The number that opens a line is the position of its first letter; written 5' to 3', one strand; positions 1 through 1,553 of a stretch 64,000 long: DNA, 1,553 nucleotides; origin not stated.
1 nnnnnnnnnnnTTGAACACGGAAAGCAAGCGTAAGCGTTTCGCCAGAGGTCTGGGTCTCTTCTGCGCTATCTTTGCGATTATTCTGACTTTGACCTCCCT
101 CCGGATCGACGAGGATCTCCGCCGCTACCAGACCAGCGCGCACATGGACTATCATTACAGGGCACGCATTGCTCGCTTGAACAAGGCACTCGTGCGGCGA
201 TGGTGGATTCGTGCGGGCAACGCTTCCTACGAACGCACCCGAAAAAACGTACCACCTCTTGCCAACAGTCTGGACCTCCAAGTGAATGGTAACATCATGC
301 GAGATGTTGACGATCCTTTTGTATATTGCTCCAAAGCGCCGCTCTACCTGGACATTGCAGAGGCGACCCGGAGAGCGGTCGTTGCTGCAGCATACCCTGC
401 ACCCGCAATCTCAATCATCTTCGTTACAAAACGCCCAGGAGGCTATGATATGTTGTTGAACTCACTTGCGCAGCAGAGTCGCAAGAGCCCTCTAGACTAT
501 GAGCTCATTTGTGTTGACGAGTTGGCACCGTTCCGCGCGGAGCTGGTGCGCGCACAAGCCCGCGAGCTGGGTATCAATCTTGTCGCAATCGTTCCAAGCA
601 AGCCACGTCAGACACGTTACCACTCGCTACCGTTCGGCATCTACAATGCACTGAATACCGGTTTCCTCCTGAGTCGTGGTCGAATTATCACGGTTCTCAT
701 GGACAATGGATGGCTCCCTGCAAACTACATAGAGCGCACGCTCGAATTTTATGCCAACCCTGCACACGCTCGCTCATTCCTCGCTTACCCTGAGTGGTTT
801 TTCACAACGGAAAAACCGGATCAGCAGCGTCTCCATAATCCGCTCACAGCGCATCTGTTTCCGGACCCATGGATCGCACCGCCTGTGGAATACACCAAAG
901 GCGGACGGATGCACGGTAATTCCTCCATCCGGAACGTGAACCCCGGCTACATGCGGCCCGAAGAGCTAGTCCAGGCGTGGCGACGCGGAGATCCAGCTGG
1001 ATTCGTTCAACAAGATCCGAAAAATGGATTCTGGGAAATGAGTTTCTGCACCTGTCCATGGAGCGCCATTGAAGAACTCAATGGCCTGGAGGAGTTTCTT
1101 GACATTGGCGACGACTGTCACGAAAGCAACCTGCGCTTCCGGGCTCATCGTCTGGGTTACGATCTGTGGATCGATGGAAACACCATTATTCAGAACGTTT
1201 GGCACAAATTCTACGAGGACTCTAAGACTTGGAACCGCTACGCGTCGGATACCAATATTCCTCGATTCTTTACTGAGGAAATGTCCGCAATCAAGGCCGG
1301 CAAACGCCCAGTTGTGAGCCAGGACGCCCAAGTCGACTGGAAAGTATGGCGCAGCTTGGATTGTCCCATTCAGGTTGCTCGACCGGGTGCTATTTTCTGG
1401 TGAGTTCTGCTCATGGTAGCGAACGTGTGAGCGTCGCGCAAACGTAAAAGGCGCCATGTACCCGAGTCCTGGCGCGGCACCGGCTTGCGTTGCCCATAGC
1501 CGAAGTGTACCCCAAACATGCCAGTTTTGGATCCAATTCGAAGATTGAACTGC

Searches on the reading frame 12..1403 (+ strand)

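Call 8: search_protein_families(library=pfam, proteins=[window:12-1403:+], max_evalue=0.01)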
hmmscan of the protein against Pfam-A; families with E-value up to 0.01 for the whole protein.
window:12-1403:+ (463 aa): 1 family
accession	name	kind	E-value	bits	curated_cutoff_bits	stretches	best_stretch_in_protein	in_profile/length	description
PF00535.33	Glycos_transf_2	-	0.0025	18.2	23.3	0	149-251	17-107/168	Glycosyl transferase family 2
